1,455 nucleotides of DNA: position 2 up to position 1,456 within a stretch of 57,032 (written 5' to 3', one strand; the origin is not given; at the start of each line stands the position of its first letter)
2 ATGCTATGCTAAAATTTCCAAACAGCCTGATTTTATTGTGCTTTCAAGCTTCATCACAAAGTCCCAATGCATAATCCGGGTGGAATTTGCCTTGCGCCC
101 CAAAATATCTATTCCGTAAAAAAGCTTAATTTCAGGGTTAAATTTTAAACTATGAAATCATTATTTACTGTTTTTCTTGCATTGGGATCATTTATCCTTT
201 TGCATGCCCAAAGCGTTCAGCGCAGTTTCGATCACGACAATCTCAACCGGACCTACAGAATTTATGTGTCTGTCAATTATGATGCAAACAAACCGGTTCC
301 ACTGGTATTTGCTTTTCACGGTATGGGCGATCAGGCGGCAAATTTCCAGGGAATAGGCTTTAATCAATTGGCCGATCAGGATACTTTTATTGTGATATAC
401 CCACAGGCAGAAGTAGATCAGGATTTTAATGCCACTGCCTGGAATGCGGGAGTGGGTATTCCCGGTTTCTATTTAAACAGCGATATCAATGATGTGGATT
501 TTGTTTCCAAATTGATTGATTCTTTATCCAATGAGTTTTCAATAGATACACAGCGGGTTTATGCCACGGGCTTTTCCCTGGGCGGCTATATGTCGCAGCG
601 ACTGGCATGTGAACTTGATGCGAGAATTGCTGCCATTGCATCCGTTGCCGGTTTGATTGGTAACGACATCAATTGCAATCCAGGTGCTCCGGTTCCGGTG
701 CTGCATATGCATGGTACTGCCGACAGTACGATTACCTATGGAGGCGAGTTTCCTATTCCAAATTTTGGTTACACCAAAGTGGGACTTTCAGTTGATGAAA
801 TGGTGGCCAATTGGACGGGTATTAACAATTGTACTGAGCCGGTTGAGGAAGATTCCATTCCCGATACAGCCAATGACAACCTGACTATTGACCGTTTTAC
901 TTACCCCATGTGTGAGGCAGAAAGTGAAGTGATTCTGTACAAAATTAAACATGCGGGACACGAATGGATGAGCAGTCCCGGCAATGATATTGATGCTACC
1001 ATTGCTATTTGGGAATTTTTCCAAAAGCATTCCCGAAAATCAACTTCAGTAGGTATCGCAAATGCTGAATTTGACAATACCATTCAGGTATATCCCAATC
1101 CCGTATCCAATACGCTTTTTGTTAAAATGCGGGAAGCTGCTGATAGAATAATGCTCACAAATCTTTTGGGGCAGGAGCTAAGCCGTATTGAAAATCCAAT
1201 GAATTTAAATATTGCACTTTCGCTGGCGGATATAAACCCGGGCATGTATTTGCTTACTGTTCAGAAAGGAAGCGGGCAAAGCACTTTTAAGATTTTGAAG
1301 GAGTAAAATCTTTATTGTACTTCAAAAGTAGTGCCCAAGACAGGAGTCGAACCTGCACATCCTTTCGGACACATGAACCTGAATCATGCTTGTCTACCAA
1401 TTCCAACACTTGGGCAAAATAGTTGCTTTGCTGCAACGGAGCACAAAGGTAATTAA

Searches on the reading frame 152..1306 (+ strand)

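Call 39: search_protein_families(library=pfam, proteins=[window:152-1306:+], max_evalue=0.001)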
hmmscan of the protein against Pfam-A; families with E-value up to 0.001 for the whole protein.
window:152-1306:+ (384 aa): 5 families
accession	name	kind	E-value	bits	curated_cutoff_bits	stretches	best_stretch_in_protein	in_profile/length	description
PF18962.6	Por_Secre_tail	-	6.5e-09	36.4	27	1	313-381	1-73/75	Secretion system C-terminal sorting domain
PF02230.22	Abhydrolase_2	-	2.5e-07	31.2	23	1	42-196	7-172/217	Phospholipase/Carboxylesterase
PF10503.15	Esterase_PHB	-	2.9e-07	30.4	23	1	44-169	11-132/219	Esterase PHB depolymerase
PF00756.26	Esterase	-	1.3e-05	25.5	22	1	31-168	4-149/251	Putative esterase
PF00326.27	Peptidase_S9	-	1.8e-05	24.8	22.6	0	115-167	45-97/213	Prolyl oligopeptidase family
